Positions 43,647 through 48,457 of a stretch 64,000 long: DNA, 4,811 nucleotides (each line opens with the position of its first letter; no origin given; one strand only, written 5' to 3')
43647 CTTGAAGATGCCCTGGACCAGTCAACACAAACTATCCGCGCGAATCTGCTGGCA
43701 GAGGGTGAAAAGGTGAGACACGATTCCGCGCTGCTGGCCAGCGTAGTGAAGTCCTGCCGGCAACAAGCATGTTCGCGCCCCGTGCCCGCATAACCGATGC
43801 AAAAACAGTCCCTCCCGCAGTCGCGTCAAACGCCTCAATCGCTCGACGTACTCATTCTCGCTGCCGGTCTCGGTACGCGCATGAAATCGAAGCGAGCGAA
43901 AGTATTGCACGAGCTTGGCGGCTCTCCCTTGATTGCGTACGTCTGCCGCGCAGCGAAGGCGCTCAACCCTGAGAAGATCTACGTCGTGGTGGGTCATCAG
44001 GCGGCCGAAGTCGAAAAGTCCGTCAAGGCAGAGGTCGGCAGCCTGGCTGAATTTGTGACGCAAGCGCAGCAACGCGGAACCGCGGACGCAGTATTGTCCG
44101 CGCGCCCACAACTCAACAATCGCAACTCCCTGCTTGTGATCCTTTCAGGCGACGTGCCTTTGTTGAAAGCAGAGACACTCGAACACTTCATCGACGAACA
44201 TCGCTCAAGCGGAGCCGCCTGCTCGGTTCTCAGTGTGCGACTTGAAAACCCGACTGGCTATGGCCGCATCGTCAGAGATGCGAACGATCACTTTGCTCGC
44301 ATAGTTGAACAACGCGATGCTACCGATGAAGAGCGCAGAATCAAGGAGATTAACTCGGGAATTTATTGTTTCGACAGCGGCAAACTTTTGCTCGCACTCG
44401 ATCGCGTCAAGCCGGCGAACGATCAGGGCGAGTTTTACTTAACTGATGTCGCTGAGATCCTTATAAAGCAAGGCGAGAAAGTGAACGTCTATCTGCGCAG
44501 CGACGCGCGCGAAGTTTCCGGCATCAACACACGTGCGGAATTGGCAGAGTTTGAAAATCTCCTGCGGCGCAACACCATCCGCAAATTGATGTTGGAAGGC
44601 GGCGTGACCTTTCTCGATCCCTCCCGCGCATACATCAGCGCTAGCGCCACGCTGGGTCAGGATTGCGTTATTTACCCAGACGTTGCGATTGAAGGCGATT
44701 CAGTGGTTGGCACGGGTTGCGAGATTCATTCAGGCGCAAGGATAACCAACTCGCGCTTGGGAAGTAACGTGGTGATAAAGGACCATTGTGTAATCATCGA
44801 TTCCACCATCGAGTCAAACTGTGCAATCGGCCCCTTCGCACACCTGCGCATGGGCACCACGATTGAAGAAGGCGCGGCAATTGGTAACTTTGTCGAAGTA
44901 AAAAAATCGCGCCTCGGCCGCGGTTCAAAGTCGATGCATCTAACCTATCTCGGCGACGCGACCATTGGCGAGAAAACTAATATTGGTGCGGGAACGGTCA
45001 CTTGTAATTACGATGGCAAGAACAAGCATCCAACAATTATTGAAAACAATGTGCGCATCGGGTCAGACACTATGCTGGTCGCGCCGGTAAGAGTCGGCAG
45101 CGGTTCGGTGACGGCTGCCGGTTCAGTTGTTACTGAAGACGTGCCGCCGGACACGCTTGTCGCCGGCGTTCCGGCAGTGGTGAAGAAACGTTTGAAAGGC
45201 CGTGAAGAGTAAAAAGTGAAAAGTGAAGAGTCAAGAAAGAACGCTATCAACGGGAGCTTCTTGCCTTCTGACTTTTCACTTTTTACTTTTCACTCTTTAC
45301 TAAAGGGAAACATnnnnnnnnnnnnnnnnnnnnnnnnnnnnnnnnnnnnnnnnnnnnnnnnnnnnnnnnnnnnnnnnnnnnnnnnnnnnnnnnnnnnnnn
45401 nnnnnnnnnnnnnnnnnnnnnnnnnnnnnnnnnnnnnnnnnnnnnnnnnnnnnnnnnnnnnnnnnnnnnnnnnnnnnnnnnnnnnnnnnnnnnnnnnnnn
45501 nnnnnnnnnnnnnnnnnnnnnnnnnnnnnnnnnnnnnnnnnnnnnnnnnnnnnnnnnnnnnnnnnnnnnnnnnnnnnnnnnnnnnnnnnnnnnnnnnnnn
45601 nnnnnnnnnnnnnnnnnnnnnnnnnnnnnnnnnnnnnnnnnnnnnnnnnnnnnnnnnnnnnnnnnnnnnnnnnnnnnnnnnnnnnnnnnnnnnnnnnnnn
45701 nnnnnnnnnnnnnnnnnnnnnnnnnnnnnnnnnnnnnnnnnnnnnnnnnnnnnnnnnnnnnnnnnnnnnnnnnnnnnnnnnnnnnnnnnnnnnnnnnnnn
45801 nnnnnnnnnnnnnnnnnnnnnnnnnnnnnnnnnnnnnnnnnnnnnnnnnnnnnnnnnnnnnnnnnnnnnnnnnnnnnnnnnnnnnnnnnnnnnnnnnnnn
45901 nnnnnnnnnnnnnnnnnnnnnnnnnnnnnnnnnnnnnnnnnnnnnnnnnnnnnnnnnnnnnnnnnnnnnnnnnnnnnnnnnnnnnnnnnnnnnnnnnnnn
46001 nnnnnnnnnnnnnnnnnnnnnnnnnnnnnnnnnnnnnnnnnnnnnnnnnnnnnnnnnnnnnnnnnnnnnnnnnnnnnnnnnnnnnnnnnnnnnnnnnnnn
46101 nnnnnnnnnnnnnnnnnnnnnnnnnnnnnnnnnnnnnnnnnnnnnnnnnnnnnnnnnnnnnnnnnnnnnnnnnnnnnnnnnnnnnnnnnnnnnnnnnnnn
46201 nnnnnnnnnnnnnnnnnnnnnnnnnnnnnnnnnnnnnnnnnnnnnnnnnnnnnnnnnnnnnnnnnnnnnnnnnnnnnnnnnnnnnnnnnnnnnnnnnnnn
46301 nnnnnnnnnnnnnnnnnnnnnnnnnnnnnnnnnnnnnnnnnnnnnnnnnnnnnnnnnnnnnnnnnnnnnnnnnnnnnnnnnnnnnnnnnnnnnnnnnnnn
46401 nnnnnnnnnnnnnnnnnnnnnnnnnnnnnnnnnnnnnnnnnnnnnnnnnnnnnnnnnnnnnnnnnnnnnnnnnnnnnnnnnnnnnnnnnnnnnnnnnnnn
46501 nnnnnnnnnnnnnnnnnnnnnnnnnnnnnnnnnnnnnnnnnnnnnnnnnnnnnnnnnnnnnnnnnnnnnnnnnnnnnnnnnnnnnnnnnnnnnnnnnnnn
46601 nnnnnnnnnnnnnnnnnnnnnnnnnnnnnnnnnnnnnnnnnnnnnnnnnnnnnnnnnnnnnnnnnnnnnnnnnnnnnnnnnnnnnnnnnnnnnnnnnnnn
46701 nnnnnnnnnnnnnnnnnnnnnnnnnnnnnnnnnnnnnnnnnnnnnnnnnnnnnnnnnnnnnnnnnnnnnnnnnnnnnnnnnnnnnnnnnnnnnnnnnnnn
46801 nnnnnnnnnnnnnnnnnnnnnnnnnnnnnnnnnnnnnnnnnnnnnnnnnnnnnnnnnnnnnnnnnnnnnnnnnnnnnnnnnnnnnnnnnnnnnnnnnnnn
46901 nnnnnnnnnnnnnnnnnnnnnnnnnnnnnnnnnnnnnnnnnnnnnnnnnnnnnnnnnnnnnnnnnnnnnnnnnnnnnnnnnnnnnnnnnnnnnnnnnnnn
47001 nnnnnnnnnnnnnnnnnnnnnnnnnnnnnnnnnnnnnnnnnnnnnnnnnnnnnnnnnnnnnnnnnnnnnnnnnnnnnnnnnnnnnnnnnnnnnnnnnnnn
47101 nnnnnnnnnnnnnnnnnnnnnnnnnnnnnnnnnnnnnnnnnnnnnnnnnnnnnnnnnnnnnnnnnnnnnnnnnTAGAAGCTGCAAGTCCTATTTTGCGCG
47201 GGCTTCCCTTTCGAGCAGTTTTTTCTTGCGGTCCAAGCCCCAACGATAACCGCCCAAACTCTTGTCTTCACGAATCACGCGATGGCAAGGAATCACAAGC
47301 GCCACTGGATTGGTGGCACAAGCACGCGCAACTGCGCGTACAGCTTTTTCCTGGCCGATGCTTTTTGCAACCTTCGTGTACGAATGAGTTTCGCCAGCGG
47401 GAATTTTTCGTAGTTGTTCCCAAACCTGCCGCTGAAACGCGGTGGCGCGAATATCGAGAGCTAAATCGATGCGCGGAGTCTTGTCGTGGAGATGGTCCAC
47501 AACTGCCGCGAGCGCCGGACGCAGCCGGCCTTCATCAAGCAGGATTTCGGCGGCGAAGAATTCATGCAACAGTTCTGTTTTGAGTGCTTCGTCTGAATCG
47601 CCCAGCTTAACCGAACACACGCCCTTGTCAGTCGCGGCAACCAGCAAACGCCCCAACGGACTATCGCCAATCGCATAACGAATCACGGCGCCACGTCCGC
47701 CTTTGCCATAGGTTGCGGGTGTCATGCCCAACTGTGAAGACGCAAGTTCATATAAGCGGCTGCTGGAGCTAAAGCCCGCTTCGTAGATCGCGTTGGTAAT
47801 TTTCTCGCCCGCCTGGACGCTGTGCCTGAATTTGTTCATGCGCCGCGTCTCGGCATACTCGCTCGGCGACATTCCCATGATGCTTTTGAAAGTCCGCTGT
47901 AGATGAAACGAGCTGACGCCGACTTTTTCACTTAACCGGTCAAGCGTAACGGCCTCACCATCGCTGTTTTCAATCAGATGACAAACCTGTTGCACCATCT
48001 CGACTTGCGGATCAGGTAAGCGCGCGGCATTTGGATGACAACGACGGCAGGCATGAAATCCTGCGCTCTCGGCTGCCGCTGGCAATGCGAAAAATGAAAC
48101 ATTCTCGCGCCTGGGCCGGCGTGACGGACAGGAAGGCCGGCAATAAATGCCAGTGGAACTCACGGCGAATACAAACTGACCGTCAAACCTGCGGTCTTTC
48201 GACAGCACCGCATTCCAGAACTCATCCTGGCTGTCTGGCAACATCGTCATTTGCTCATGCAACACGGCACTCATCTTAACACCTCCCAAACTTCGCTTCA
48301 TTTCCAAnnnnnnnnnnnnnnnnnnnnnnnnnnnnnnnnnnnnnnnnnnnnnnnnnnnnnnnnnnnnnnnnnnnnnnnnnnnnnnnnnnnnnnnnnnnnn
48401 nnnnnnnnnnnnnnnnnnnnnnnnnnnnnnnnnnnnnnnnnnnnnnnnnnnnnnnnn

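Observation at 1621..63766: Intergenic hairpin elements built from tandem heptanucleotides, about one per 5 kb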

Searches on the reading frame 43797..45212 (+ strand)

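Call 77: search_protein_families(library=pfam, proteins=[window:43797-45212:+], max_evalue=0.001)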
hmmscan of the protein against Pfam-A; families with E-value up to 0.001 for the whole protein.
window:43797-45212:+ (471 aa): 9 families
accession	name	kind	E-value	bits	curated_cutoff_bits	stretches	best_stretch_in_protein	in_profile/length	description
PF00132.30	Hexapep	-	3.7e-26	90.1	27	3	284-318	2-36/36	Bacterial transferase hexapeptide (six repeats)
PF00483.29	NTP_transferase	-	5.1e-21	75.8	21.2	1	19-234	3-221/245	Nucleotidyl transferase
PF12804.13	NTP_transf_3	-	2.6e-20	73.7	27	1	18-162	1-140/160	MobA-like NTP transferase domain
PF25084.1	LbH_EIF2B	-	3.3e-12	46.8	54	1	278-367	16-104/105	EIF2B subunit epsilon LbH domain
PF14602.12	Hexapep_2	-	1.3e-08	34.8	27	1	412-446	1-33/34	Hexapeptide repeat of succinyl-transferase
PF01128.25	IspD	-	2.3e-08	34.5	27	1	18-147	3-130/221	2-C-methyl-D-erythritol 4-phosphate cytidylyltransferase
PF02348.25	CTP_transf_3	-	3.8e-07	30.6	22.6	1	28-145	7-121/217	Cytidylyltransferase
PF24894.1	Hexapep_GlmU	-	9.4e-06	26.1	23.3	1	301-364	18-85/104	GlmU-like, C-terminal hexapeptide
PF25087.1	GMPPB_C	-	5e-05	23.4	39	0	280-328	7-55/110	GMPPB C-terminal domain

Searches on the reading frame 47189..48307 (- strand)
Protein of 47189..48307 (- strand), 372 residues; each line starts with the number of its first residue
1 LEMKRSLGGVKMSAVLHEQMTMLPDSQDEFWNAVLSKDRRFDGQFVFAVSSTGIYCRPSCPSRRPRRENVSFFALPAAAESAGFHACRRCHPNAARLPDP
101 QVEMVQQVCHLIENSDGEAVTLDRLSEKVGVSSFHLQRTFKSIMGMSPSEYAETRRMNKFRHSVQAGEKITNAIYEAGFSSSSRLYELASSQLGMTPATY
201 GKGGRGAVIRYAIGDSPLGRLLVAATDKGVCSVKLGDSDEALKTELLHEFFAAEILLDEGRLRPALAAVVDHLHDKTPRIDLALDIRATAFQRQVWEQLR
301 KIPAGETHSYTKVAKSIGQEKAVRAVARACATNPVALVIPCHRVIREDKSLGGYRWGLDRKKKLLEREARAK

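Call 77: search_protein_families(library=pfam, proteins=[window:47189-48307:-], max_evalue=0.001)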
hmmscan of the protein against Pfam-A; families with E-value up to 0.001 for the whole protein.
window:47189-48307:- (372 aa): 5 families
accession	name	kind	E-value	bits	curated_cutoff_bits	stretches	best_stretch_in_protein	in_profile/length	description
PF01035.26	DNA_binding_1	-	7.5e-34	115.9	27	1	290-369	1-80/81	6-O-methylguanine DNA methyltransferase, DNA binding domain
PF02805.21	Ada_Zn_binding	-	1.7e-30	105.2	23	1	30-92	2-64/65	Metal binding domain of Ada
PF12833.13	HTH_18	-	8.6e-17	61.6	33.6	1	125-201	1-78/80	Helix-turn-helix domain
PF00165.29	HTH_AraC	-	7.7e-15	55.1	26.6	1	120-151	9-40/42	Bacterial regulatory helix-turn-helix proteins, AraC family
PF02870.21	Methyltransf_1N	-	1.9e-05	25.6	21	1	209-246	1-37/71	6-O-methylguanine DNA methyltransferase, ribonuclease-like domain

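Call 78: find_homologous_proteins(query=window:47189-48307:-, max_evalue=1e-30)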
Query window:47189-48307:- (372 aa): 8000 proteins with E <= 1e-30 among 8000 candidates; the best 120 are listed.
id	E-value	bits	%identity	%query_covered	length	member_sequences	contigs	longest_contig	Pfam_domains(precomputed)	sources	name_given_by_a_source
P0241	8.3e-226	767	92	99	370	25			PF12833.14,PF01035.27,PF02805.22,PF00165.30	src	-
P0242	1.0e-210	717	89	96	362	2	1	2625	PF12833.14,PF02870.22,PF01035.27,PF02805.22,PF00165.30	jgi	jgi:AraC family transcriptional regulator of adaptative response/methylated-DNA-[protein]-cysteine m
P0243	4.8e-209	711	88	97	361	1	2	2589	PF12833.14,PF02870.22,PF01035.27,PF02805.22,PF00165.30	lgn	-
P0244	3.9e-208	708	88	97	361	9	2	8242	PF12833.14,PF02870.22,PF01035.27,PF02805.22,PF00165.30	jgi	jgi:AraC family transcriptional regulator of adaptative response/methylated-DNA-[protein]-cysteine m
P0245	4.3e-208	708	88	97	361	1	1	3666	PF12833.14,PF02870.22,PF01035.27,PF02805.22,PF00165.30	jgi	jgi:AraC family transcriptional regulator of adaptative response/methylated-DNA-[protein]-cysteine m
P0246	8.2e-207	704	87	97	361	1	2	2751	PF12833.14,PF02870.22,PF01035.27,PF02805.22,PF00165.30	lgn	-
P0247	2.9e-205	699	86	97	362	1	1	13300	PF12833.14,PF02870.22,PF01035.27,PF02805.22,PF00165.30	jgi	jgi:AraC family transcriptional regulator of adaptative response/methylated-DNA-[protein]-cysteine m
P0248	7.3e-205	698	86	97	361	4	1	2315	PF12833.14,PF02870.22,PF01035.27,PF02805.22,PF00165.30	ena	-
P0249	3.8e-204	695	86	97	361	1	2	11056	PF12833.14,PF01035.27,PF02805.22,PF00165.30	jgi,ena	-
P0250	6.9e-204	695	86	97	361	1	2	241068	PF12833.14,PF02870.22,PF01035.27,PF02805.22,PF00165.30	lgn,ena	-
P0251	1.6e-203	693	85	97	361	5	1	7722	PF12833.14,PF02870.22,PF01035.27,PF02805.22,PF00165.30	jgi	jgi:AraC family transcriptional regulator of adaptative response/methylated-DNA-[protein]-cysteine m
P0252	2.2e-203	693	86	97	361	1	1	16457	PF12833.14,PF02870.22,PF01035.27,PF02805.22,PF00165.30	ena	-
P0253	2.3e-203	693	85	97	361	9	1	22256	PF12833.14,PF02870.22,PF01035.27,PF02805.22,PF00165.30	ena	-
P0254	2.7e-203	693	85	97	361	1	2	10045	PF12833.14,PF02870.22,PF01035.27,PF02805.22,PF00165.30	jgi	jgi:AraC family transcriptional regulator, regulatory protein of adaptative response / methylated-DN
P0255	3.7e-203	692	85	97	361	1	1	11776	PF12833.14,PF02870.22,PF01035.27,PF02805.22,PF00165.30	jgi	jgi:AraC family transcriptional regulator of adaptative response/methylated-DNA-[protein]-cysteine m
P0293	8.1e-177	606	76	97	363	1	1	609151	PF12833.14,PF02870.22,PF01035.27,PF02805.22,PF00165.30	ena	-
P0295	3.8e-176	603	74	97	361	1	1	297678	PF12833.14,PF02870.22,PF01035.27,PF02805.22,PF00165.30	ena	-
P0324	4.6e-172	590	73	97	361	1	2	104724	PF12833.14,PF01035.27,PF02805.22,PF00165.30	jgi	jgi:AraC family transcriptional regulator of adaptative response/methylated-DNA-[protein]-cysteine m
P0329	8.4e-172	589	73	97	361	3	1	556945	PF12833.14,PF01035.27,PF02805.22,PF00165.30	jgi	jgi:AraC family transcriptional regulator of adaptative response/methylated-DNA-[protein]-cysteine m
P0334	1.8e-171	588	72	97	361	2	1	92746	PF12833.14,PF01035.27,PF02805.22,PF00165.30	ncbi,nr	ncbi:MAG TPA: bifunctional DNA-binding transcriptional regulator/O6-methylguanine-DNA methyltransfer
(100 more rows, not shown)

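Call 79: find_encoding_contigs(protein=P0293, flank=3500, max_places=1)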
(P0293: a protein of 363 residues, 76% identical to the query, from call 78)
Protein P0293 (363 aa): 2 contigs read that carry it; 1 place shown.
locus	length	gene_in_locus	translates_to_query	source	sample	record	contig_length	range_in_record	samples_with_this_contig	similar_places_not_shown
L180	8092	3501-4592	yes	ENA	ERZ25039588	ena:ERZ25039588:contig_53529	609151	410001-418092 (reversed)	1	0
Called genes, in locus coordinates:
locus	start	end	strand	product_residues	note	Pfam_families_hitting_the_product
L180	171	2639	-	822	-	PF00580:UvrD-helicase, PF01443:Viral_helicase1 (faint), PF13245:AAA_19, PF13604:AAA_30 (faint), PF13361:UvrD_C, PF13538:UvrD_C_2, PF21196:PcrA_UvrD_tudor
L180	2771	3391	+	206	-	PF24837:AMIN-like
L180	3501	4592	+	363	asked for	PF02805:Ada_Zn_binding, PF00165:HTH_AraC, PF12833:HTH_18, PF02870:Methyltransf_1N, PF01035:DNA_binding_1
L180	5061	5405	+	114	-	-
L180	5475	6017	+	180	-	-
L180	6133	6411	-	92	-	-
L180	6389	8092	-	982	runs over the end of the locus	-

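Call 80: find_encoding_contigs(protein=P0295, flank=3500, max_places=1)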
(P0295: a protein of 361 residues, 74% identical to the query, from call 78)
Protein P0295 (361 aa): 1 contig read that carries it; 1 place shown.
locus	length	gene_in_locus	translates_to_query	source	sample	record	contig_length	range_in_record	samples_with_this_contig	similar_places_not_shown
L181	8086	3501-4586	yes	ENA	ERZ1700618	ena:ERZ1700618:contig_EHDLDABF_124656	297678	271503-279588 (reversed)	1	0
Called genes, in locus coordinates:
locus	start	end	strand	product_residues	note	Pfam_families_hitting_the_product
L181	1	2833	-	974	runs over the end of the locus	PF00580:UvrD-helicase, PF01443:Viral_helicase1 (faint), PF13245:AAA_19, PF13604:AAA_30 (faint), PF13361:UvrD_C, PF13538:UvrD_C_2 (weak), PF21196:PcrA_UvrD_tudor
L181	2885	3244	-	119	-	PF05635:23S_rRNA_IVP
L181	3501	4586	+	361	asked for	PF02805:Ada_Zn_binding, PF00165:HTH_AraC (weak), PF12833:HTH_18, PF02870:Methyltransf_1N (weak), PF01035:DNA_binding_1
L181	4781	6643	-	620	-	PF13230:GATase_4 (weak), PF13522:GATase_6, PF13537:GATase_7, PF01380:SIS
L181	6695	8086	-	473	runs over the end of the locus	PF00483:NTP_transferase, PF01128:IspD, PF02348:CTP_transf_3, PF12804:NTP_transf_3, PF25084:LbH_EIF2B, PF25087:GMPPB_C, PF00132:Hexapep, PF14602:Hexapep_2 (weak)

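Call 81: find_encoding_contigs(protein=P0329, flank=3500, max_places=1)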
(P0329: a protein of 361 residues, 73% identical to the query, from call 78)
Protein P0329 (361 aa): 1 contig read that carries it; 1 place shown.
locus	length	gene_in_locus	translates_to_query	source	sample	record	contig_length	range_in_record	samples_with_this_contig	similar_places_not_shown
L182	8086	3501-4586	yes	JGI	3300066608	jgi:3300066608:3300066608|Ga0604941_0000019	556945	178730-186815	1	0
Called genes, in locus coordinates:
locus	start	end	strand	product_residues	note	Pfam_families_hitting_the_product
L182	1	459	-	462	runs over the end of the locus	-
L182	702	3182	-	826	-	PF00580:UvrD-helicase, PF01443:Viral_helicase1 (faint), PF13086:AAA_11 (weak), PF13245:AAA_19, PF13604:AAA_30 (faint), PF13361:UvrD_C, PF13538:UvrD_C_2 (weak), PF21196:PcrA_UvrD_tudor (weak)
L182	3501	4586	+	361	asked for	PF02805:Ada_Zn_binding, PF00165:HTH_AraC, PF12833:HTH_18, PF01035:DNA_binding_1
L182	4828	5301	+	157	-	-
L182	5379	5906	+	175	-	-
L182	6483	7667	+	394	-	-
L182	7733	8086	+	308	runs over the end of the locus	-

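Call 82: find_encoding_contigs(protein=P0334, flank=3500, max_places=1)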
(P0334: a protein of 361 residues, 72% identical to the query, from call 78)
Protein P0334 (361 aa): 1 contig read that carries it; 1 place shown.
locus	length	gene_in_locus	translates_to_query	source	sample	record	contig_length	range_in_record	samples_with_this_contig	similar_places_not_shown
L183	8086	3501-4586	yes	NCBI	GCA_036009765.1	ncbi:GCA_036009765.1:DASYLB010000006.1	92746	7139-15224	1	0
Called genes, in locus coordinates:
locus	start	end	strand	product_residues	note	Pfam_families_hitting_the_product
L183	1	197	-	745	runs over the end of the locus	-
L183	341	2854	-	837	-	PF00580:UvrD-helicase, PF01443:Viral_helicase1 (faint), PF13086:AAA_11 (weak), PF13245:AAA_19, PF13604:AAA_30 (faint), PF13361:UvrD_C, PF13538:UvrD_C_2 (weak), PF21196:PcrA_UvrD_tudor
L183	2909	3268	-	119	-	PF05635:23S_rRNA_IVP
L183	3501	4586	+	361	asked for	PF02805:Ada_Zn_binding, PF00165:HTH_AraC (weak), PF12833:HTH_18, PF01035:DNA_binding_1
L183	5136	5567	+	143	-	-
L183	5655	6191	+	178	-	-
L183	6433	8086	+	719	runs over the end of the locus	-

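Call 83: find_encoding_contigs(protein=P0324, flank=3500, max_places=1)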
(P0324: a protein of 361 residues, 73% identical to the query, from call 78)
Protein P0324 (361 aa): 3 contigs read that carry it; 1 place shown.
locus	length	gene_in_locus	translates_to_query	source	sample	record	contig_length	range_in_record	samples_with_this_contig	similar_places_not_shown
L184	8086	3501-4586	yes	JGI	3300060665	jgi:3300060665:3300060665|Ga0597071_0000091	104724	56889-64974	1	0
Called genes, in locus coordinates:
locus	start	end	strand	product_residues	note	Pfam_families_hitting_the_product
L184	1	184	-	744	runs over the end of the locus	-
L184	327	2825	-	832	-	PF00580:UvrD-helicase, PF01443:Viral_helicase1 (faint), PF13086:AAA_11 (faint), PF13245:AAA_19, PF13604:AAA_30 (faint), PF13361:UvrD_C, PF13538:UvrD_C_2 (weak), PF21196:PcrA_UvrD_tudor (weak)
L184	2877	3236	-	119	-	PF05635:23S_rRNA_IVP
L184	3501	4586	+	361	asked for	PF02805:Ada_Zn_binding, PF00165:HTH_AraC (weak), PF12833:HTH_18, PF01035:DNA_binding_1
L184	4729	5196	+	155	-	-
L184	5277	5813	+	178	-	-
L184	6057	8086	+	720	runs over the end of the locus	-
